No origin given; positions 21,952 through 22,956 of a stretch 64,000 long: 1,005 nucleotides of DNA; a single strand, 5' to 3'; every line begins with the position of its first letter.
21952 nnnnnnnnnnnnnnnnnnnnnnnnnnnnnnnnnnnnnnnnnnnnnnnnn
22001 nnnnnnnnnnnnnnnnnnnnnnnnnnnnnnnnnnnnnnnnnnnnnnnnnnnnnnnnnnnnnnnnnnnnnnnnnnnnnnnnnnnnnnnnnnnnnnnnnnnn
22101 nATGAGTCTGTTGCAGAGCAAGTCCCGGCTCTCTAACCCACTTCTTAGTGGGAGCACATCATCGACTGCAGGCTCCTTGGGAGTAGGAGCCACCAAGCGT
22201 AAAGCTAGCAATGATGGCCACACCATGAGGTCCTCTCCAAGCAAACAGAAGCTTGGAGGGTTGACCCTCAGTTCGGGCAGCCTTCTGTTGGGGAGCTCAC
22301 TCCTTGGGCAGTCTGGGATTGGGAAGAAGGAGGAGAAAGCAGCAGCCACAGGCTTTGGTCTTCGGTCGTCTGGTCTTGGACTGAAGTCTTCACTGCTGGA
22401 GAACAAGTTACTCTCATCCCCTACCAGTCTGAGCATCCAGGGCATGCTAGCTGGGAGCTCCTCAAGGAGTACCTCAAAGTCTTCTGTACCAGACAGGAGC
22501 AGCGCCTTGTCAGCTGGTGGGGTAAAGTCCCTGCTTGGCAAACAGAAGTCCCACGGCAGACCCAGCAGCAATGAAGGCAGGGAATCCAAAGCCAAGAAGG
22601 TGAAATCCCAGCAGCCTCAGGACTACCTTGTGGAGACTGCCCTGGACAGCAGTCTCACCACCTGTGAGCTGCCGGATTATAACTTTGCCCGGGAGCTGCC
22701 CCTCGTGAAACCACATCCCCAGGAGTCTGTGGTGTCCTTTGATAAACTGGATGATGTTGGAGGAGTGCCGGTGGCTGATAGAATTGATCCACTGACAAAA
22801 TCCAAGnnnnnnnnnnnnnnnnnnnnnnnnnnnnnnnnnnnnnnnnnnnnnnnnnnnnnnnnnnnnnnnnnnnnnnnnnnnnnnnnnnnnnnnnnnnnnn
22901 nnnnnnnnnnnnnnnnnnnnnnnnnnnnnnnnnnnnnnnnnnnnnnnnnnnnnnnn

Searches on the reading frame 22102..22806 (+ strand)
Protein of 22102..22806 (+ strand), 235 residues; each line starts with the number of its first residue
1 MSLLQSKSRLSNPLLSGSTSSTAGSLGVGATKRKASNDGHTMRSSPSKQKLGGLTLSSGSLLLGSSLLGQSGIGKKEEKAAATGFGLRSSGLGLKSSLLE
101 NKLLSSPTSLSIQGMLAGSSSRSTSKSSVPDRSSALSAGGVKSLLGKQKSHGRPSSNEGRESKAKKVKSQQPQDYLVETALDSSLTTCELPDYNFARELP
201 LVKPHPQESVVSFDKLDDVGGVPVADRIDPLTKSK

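Call 17: search_protein_families(library=pfam, proteins=[window:22102-22806:+], max_evalue=0.01)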
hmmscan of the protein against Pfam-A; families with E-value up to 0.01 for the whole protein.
seq(235 aa): 0 families
